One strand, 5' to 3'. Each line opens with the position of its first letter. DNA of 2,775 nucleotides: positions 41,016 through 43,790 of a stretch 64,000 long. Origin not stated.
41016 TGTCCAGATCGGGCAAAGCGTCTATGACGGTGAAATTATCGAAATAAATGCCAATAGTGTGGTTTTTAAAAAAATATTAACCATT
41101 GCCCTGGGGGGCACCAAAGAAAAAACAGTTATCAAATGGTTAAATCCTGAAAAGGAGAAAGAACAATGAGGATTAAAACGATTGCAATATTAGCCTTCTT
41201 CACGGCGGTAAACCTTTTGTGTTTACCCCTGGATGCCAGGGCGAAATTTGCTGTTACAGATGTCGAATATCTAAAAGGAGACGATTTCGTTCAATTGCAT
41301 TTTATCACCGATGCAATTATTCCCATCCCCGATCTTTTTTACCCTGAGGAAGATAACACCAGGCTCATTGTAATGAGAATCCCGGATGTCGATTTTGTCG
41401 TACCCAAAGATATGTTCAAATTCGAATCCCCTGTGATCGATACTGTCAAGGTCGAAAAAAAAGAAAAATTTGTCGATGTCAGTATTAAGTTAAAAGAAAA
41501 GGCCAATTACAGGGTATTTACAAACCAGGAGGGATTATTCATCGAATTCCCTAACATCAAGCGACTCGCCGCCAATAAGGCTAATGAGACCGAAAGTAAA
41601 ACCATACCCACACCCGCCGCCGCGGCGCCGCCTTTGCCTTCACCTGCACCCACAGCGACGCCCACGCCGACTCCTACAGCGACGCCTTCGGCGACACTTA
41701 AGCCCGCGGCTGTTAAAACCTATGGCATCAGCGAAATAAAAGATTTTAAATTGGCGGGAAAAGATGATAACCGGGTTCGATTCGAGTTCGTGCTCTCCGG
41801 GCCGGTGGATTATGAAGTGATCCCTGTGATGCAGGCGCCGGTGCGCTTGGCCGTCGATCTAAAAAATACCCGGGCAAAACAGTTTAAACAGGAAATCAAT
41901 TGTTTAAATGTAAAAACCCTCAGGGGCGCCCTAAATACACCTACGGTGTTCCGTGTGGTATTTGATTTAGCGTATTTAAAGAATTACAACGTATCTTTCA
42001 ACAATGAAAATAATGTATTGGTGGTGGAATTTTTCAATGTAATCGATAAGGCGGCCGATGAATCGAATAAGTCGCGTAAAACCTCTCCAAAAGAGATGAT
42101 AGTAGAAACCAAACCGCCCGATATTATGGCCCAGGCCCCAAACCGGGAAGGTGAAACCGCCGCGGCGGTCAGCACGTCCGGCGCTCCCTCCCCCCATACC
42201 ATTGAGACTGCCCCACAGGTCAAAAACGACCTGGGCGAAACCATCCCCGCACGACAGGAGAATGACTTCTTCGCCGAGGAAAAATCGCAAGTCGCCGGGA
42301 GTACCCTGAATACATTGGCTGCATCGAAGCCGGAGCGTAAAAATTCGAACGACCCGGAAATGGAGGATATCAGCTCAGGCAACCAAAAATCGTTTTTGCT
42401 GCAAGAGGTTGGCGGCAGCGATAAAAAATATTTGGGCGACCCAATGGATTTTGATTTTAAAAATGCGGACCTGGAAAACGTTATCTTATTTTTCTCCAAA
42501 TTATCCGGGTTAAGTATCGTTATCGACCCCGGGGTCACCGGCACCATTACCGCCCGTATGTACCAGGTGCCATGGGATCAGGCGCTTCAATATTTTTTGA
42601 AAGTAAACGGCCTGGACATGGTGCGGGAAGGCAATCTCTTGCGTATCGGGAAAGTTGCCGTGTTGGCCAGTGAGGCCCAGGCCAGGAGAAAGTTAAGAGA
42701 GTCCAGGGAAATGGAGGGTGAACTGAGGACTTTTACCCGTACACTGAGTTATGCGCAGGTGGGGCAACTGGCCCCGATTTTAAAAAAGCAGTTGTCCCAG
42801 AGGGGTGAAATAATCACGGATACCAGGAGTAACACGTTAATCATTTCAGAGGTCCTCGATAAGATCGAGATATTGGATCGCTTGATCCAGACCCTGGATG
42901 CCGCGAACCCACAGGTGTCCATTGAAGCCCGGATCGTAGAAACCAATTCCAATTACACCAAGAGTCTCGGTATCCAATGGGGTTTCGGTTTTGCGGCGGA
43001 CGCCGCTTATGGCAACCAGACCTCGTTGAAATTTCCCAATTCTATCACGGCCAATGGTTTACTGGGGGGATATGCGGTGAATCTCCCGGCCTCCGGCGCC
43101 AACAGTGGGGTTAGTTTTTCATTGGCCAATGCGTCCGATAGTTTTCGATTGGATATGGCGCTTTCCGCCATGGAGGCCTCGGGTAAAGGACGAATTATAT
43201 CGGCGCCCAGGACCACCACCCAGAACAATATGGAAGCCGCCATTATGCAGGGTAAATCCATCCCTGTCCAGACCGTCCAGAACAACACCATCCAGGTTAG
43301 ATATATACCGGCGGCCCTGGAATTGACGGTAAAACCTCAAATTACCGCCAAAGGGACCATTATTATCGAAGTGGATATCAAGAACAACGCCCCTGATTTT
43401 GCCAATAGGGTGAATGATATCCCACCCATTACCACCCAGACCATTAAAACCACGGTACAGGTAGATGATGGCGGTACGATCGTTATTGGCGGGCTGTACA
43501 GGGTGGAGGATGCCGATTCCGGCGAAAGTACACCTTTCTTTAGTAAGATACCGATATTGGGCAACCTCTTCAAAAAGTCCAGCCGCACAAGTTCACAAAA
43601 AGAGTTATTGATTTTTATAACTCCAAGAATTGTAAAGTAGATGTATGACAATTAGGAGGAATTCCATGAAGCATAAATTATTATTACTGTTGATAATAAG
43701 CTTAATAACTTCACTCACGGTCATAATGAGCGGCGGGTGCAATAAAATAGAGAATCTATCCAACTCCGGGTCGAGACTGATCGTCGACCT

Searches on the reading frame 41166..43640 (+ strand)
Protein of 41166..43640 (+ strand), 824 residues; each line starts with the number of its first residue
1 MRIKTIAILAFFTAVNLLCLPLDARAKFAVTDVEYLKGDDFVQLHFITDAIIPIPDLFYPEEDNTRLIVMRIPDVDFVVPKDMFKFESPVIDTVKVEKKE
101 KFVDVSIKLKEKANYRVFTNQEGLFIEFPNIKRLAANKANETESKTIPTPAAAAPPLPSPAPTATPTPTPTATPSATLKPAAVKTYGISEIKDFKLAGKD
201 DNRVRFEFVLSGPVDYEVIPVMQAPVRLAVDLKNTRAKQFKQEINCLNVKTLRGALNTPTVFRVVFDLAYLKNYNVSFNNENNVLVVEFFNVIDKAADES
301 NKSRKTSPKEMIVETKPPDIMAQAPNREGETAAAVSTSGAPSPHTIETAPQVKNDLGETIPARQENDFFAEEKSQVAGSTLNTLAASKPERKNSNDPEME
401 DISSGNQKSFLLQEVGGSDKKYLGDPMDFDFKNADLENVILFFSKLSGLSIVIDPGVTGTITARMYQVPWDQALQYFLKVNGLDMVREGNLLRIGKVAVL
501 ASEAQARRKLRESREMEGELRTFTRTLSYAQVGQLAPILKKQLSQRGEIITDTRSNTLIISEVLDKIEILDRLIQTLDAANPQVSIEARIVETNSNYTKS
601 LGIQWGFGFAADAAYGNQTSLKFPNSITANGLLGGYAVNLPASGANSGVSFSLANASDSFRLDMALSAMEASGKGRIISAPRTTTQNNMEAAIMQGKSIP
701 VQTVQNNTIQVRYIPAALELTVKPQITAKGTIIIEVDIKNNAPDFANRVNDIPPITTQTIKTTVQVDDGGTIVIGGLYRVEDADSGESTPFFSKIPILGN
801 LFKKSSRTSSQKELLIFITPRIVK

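Call 27: search_protein_families(library=pfam, proteins=[window:41166-43640:+], max_evalue=0.01)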
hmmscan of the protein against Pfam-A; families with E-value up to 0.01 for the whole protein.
window:41166-43640:+ (824 aa): 6 families
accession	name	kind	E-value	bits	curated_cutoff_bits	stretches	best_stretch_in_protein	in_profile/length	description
PF00263.26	Secretin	-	1.1e-44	152.4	27.5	1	668-824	1-169/169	Bacterial type II and III secretion system protein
PF03958.22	Secretin_N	-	4.5e-11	43.2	28.2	1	524-583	3-69/69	Bacterial type II/III secretion system short domain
PF21305.2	type_II_gspD_N0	-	8.2e-10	38.8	27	1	430-494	2-71/71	GspD-like, N0 domain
PF07660.19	STN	-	0.00012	22.3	28.4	1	449-496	1-51/52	Secretin and TonB N terminus short domain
PF11741.13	AMIN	-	0.00025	21.5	20.5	0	200-288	7-100/101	AMIN domain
PF24837.1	AMIN-like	-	0.0083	16.7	27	0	172-233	67-128/129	AMIN-like domain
